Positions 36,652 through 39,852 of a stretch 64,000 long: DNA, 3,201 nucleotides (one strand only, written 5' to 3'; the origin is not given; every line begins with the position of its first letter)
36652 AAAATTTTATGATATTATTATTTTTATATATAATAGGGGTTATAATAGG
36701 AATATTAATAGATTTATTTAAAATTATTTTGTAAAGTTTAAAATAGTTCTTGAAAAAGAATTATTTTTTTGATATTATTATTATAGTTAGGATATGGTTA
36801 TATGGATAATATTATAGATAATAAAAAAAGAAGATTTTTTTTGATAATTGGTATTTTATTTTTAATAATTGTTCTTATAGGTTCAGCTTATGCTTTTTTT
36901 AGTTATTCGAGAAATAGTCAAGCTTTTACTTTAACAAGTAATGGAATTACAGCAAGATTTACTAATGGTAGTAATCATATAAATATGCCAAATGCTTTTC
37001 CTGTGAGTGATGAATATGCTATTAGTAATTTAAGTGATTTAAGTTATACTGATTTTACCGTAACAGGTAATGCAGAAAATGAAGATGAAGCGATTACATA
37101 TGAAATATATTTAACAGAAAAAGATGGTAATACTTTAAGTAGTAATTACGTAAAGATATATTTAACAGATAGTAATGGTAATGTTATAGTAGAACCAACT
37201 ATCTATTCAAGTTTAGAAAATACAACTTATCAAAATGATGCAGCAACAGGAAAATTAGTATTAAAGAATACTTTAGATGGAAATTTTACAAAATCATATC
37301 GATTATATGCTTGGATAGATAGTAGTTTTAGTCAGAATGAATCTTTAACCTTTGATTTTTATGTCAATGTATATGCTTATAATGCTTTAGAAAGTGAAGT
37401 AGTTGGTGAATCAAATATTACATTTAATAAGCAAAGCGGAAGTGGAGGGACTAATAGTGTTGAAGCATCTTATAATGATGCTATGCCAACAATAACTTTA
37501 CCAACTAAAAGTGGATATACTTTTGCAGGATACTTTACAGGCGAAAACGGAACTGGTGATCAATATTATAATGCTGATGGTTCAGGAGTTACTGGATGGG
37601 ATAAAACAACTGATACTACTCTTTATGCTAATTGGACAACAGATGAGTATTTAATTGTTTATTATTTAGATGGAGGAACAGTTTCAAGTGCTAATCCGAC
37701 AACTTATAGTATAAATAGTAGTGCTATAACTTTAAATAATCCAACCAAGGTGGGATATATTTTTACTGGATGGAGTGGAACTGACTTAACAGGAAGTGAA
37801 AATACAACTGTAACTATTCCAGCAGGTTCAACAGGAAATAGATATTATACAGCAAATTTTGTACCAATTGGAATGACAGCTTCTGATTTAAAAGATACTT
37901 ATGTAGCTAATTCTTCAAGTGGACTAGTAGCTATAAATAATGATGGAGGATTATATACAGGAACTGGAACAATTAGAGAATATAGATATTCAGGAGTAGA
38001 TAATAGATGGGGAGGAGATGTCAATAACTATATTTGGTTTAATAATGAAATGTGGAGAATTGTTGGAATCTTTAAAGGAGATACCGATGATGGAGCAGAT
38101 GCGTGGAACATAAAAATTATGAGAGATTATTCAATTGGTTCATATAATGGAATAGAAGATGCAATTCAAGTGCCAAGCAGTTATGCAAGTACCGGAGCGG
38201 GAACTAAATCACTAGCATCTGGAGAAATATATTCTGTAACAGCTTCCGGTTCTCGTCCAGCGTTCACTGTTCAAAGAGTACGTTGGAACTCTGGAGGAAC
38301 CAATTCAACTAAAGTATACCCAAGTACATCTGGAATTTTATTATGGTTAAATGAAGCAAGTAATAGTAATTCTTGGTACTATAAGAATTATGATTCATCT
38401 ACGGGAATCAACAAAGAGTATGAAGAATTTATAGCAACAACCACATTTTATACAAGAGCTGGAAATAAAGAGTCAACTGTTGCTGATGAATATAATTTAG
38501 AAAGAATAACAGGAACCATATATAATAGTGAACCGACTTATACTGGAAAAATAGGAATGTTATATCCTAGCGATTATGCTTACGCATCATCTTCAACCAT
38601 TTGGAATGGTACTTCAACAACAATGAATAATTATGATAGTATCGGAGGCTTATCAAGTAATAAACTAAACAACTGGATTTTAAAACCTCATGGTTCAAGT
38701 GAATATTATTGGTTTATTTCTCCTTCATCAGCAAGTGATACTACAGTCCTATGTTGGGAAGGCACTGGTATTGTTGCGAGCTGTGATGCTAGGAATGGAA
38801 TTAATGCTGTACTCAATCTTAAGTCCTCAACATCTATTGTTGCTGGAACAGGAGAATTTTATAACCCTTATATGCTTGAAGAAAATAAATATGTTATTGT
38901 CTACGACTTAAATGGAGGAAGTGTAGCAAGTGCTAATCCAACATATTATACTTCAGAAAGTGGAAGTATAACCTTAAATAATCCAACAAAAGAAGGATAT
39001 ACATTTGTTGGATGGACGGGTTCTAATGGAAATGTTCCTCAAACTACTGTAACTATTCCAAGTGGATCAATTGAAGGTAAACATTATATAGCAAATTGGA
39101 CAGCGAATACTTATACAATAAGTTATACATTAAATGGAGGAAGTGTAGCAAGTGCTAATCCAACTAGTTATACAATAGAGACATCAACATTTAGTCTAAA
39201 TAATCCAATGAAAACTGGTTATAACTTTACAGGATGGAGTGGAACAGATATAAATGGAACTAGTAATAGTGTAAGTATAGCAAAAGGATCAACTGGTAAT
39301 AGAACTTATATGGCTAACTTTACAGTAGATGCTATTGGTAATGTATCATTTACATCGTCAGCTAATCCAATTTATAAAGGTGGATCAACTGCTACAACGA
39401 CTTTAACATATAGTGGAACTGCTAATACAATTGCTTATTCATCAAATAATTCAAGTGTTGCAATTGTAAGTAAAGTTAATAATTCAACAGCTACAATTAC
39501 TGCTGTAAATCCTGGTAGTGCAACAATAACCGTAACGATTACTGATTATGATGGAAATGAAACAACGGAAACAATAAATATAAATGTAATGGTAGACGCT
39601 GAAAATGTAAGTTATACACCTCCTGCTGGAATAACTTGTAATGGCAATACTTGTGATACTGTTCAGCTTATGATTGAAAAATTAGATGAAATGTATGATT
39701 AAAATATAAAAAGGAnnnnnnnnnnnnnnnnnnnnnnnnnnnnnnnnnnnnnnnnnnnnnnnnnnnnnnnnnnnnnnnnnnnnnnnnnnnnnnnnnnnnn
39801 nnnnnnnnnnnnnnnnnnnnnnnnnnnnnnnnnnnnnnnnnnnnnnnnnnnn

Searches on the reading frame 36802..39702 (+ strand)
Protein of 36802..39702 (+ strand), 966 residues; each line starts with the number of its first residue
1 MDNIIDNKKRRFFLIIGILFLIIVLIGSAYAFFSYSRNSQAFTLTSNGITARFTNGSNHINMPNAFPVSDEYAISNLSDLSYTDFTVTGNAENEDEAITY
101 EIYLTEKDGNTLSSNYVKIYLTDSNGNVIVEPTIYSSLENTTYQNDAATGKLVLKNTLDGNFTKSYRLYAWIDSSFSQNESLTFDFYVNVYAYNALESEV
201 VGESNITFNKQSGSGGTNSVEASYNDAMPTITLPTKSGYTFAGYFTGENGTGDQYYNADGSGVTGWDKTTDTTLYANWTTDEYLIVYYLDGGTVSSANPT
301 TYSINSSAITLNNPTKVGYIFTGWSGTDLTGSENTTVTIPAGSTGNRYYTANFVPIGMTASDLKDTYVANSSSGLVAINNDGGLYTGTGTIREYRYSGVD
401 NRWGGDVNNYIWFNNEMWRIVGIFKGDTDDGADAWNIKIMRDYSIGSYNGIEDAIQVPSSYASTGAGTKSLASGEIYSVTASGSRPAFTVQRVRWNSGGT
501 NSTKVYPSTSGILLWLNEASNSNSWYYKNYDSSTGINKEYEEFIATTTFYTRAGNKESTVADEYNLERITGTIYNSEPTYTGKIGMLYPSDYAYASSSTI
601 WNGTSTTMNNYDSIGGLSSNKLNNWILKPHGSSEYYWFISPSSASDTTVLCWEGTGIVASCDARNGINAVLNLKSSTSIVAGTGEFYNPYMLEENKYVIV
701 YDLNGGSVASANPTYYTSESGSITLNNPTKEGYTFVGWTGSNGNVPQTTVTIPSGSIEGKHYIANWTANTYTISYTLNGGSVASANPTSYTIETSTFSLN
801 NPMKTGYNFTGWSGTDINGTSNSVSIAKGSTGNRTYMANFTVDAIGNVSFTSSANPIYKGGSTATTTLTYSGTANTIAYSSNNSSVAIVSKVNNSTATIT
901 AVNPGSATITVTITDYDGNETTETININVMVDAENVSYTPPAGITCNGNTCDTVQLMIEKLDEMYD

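Call 13: search_protein_families(library=pfam, proteins=[window:36802-39702:+], max_evalue=0.01)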
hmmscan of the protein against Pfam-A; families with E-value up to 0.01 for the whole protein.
window:36802-39702:+ (966 aa): 3 families
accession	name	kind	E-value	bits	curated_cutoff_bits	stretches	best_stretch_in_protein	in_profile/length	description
PF09479.16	Flg_new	-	3.6e-25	88.3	27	4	697-742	1-43/65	Listeria-Bacteroides repeat domain (List_Bact_rpt)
PF18998.6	Flg_new_2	-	1.3e-06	28.7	23.6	2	291-356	10-72/73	Divergent InlB B-repeat domain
PF02368.24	Big_2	-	0.0012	19.2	22.8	1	851-915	8-70/79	Bacterial Ig-like domain (group 2)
